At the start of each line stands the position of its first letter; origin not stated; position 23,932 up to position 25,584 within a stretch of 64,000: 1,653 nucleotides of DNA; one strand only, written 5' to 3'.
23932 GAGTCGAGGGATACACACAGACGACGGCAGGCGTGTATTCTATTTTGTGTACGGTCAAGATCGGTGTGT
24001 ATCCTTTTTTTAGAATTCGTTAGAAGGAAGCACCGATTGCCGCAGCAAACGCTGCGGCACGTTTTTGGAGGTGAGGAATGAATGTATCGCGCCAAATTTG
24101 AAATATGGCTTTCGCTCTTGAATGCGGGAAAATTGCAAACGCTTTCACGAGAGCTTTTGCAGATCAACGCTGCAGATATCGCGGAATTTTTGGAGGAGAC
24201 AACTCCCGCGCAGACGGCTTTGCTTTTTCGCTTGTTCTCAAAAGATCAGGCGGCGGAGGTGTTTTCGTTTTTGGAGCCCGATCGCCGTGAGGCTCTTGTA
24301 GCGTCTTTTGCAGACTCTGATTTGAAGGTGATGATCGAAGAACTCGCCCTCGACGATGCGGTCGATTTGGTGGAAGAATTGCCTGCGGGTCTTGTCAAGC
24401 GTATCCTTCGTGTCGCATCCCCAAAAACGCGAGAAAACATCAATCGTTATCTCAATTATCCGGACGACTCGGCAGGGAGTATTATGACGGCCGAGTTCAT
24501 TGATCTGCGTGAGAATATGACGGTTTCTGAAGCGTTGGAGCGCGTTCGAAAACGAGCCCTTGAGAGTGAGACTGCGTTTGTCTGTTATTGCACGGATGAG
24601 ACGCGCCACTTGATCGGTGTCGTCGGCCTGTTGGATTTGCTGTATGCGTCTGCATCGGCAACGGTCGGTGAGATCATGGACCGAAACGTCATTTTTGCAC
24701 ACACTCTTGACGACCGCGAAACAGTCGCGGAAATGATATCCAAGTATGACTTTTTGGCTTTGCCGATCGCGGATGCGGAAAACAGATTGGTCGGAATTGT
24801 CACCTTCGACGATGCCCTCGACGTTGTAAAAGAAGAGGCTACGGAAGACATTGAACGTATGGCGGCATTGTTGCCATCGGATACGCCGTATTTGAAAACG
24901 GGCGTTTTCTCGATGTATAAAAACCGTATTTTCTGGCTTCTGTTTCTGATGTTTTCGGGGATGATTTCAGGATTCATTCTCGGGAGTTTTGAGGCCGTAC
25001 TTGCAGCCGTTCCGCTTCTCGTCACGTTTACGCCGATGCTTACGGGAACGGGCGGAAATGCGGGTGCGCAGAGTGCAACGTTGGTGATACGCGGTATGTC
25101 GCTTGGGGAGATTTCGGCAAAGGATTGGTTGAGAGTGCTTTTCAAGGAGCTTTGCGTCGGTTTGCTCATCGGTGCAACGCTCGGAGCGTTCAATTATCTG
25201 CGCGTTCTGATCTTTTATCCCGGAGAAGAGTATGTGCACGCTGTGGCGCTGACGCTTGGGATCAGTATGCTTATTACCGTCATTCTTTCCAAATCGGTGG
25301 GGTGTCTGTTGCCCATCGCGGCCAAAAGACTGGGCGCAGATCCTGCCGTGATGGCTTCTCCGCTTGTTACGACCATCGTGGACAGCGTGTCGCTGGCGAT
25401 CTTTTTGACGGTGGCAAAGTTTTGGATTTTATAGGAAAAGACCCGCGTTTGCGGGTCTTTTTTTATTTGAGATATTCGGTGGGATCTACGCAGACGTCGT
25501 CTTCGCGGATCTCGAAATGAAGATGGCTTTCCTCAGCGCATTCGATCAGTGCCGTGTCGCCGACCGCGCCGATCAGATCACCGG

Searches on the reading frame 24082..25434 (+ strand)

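Call 63: search_protein_families(library=pfam, proteins=[window:24082-25434:+])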
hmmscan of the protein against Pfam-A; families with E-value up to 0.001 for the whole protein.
window:24082-25434:+ (450 aa): 3 families
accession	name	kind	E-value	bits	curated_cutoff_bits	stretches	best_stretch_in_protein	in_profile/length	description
PF01769.21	MgtE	-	6.8e-37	127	27.6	1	317-444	1-125/125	Divalent cation transporter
PF03448.22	MgtE_N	-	4.1e-25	88.7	25.9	1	29-129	2-102/102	MgtE intracellular N domain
PF00571.33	CBS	-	8.5e-17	61.7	24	2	195-250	1-56/57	CBS domain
